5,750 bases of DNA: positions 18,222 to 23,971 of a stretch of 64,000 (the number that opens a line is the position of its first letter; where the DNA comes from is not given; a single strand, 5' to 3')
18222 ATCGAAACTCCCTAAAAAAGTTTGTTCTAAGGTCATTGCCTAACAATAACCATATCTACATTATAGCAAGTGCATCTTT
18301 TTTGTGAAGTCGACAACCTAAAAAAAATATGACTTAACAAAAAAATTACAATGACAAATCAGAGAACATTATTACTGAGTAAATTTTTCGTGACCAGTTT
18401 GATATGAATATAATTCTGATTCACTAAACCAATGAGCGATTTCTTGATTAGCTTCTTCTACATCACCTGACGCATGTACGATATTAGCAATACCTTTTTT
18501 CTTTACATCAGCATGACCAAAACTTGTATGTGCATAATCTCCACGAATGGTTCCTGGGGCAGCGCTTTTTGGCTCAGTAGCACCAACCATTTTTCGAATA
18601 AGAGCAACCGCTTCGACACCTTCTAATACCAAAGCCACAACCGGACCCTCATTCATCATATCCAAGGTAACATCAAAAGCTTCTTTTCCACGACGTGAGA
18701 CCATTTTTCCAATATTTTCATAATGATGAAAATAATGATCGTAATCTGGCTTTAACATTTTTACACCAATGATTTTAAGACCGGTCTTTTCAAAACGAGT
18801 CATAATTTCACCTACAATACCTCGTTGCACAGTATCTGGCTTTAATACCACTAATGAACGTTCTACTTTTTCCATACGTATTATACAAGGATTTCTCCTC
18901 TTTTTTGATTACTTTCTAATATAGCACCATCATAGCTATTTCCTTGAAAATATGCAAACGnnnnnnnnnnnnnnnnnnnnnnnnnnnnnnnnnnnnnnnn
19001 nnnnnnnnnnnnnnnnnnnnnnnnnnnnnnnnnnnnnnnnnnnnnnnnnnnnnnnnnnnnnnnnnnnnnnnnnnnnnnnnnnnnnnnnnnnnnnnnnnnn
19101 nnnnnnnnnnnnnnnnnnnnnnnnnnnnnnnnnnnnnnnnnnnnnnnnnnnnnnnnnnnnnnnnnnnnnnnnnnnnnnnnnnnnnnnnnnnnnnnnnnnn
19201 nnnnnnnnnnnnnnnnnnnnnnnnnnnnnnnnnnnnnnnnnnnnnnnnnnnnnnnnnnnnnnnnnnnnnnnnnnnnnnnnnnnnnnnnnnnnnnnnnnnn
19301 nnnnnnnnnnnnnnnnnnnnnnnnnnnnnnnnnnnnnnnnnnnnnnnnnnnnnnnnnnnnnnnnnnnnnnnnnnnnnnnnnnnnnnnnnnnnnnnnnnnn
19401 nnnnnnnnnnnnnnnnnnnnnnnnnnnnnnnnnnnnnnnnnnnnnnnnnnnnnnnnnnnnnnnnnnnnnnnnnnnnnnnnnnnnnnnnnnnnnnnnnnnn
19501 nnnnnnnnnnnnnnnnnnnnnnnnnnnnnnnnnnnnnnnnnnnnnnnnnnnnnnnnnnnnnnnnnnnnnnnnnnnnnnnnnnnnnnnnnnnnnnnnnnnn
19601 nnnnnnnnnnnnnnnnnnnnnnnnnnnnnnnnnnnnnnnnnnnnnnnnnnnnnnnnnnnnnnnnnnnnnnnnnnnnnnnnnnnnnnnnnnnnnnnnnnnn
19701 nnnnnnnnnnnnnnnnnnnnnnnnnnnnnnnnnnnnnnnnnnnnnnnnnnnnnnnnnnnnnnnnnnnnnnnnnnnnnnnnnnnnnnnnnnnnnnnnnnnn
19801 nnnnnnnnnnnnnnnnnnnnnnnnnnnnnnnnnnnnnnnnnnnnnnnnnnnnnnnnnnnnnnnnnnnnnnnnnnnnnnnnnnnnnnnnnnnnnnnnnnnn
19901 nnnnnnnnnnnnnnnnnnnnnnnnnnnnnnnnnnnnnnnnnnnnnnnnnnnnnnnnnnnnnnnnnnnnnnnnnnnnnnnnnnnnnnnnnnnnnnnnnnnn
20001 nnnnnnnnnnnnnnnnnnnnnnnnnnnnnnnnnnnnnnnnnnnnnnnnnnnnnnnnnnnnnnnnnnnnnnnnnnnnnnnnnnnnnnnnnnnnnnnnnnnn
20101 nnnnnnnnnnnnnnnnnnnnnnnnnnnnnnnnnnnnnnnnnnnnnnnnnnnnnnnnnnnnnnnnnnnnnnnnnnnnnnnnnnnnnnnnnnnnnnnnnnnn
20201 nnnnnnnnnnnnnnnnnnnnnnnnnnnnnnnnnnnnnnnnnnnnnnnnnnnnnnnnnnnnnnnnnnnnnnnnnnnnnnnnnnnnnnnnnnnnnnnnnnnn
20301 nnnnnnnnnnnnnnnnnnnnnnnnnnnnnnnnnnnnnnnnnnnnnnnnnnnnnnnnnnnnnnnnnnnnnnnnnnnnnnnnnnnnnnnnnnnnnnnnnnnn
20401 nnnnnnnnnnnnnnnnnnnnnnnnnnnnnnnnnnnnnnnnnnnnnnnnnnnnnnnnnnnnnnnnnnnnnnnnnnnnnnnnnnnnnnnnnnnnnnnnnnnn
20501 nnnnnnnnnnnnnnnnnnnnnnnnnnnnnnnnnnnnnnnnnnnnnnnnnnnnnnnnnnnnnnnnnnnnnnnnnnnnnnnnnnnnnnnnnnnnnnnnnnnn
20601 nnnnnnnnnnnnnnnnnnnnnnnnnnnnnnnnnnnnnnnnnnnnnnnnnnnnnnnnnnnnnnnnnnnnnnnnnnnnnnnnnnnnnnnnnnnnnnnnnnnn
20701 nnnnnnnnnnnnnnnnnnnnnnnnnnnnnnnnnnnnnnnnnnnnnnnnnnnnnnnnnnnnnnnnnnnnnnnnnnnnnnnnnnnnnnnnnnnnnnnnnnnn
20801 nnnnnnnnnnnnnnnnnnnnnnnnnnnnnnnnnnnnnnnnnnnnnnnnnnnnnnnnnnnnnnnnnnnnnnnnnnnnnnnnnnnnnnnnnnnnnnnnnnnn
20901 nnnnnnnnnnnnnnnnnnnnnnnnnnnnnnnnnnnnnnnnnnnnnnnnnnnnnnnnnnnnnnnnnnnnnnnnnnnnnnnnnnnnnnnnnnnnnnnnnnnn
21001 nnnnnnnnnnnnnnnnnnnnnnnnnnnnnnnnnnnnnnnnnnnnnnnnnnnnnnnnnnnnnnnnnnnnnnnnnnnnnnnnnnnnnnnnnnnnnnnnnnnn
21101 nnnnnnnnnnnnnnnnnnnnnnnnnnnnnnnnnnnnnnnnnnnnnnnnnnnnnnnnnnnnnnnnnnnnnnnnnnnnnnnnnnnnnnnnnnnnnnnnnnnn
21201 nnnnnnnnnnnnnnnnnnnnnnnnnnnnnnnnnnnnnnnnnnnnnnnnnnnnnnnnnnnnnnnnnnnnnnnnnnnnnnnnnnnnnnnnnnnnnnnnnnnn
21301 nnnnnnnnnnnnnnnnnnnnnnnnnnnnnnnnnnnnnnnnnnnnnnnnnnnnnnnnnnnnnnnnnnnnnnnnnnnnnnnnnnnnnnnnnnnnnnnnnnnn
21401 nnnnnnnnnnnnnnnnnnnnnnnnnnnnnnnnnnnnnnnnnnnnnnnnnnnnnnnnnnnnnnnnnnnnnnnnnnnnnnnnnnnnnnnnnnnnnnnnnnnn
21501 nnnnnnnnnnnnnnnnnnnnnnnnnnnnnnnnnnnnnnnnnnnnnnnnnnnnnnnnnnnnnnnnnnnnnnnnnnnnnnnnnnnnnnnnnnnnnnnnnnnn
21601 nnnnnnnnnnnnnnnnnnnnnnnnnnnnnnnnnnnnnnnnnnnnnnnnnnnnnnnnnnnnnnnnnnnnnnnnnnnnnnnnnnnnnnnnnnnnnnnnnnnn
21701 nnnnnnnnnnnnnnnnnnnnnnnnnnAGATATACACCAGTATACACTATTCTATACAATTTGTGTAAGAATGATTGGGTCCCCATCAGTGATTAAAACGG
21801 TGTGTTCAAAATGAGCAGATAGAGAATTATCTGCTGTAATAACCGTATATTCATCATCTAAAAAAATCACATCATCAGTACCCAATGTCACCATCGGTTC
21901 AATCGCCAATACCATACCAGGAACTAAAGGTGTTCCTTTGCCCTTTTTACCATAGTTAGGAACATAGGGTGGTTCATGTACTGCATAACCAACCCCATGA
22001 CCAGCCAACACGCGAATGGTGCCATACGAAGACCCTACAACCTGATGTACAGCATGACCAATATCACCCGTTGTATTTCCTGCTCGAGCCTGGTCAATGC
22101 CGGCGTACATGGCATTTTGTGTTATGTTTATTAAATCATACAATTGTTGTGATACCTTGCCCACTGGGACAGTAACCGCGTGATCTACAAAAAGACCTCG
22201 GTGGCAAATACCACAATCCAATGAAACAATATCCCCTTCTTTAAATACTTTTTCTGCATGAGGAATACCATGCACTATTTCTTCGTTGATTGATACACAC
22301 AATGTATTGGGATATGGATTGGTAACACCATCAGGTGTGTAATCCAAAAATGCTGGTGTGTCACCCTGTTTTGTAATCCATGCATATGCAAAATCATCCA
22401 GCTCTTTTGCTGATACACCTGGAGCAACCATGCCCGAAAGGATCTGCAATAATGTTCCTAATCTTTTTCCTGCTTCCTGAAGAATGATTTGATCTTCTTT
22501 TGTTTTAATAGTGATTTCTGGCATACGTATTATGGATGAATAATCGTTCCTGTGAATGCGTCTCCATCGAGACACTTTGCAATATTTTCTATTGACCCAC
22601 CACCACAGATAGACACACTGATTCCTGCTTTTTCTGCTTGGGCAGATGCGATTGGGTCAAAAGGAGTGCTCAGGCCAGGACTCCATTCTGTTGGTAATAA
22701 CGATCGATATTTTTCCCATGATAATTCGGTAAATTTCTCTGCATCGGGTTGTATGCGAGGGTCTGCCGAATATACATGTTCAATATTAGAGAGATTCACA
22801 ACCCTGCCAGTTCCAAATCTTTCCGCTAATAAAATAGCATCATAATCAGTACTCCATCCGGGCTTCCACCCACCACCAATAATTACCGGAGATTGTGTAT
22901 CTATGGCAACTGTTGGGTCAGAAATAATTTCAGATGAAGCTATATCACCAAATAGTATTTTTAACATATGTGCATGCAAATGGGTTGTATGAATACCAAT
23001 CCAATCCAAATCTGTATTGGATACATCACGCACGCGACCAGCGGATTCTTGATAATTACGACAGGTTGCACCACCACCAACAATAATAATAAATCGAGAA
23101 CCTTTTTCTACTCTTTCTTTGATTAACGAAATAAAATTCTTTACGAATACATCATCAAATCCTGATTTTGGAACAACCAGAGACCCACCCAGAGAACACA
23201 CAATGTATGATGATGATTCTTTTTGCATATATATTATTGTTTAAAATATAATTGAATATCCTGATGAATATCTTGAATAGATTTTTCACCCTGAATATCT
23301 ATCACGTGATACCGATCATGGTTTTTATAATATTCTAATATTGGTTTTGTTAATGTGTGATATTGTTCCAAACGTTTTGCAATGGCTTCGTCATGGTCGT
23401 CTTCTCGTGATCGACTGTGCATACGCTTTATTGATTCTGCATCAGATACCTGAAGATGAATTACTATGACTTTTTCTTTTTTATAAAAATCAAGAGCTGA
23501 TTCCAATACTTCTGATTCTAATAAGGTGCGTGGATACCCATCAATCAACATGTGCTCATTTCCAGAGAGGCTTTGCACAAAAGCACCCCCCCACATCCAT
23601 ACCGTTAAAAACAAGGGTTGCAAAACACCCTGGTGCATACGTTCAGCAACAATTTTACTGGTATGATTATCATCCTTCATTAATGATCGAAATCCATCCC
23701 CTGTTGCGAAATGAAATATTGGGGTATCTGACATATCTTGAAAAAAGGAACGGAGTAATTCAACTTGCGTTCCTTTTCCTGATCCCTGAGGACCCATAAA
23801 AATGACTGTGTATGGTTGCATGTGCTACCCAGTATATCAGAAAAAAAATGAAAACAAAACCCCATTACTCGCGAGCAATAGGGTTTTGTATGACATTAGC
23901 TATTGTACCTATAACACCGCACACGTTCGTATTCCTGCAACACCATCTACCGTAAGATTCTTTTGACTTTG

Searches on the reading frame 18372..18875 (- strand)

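Call 40: search_protein_families(library=pfam, proteins=[window:18372-18875:-], max_evalue=0.001)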
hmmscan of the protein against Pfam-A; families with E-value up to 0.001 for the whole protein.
window:18372-18875:- (167 aa): 1 family
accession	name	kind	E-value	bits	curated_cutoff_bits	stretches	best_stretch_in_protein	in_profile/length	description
PF00334.24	NDK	-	2.3e-40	138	27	1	5-154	1-134/135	Nucleoside diphosphate kinase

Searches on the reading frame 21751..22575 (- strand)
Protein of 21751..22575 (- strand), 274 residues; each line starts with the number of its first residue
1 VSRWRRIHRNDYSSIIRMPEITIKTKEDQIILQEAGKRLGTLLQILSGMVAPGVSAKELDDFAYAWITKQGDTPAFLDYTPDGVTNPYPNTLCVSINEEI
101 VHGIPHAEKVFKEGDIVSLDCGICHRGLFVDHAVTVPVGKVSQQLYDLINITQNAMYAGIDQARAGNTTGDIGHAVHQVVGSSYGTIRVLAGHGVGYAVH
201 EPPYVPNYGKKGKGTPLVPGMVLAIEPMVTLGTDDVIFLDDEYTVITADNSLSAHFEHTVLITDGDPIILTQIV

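Call 41: search_protein_families(library=pfam, proteins=[window:21751-22575:-], max_evalue=0.001)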
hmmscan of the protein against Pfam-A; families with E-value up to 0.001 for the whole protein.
window:21751-22575:- (274 aa): 1 family
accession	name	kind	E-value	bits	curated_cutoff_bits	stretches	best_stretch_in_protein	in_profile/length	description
PF00557.29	Peptidase_M24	-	3.2e-41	141.9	23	1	32-264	3-208/208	Metallopeptidase family M24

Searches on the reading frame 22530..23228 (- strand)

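Call 41: search_protein_families(library=pfam, proteins=[window:22530-23228:-], max_evalue=0.001)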
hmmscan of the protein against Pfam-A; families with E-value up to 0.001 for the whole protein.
window:22530-23228:- (232 aa): 1 family
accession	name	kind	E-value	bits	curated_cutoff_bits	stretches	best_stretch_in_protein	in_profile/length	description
PF00696.33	AA_kinase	-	2.9e-23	83.3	24.9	1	8-208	2-233/234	Amino acid kinase family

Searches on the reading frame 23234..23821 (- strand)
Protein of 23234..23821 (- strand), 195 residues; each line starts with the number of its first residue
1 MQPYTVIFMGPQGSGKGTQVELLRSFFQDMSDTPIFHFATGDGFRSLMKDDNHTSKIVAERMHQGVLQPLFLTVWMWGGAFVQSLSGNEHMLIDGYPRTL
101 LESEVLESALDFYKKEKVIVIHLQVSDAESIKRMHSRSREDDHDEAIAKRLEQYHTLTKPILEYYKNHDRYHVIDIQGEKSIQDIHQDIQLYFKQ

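Call 41: search_protein_families(library=pfam, proteins=[window:23234-23821:-], max_evalue=0.001)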
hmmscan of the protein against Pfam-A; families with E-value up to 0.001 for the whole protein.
window:23234-23821:- (195 aa): 4 families
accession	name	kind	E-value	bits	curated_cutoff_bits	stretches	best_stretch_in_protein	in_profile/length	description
PF00406.28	ADK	-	4.7e-28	98.6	26.8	1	9-168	2-149/151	Adenylate kinase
PF13207.12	AAA_17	-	8.3e-11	42.8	27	1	9-147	1-135/136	AAA domain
PF02223.23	Thymidylate_kin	-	6.7e-07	29.6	27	1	116-189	117-185/185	Thymidylate kinase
PF13238.12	AAA_18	-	9.3e-05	23.3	29.4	1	6-143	1-117/128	AAA domain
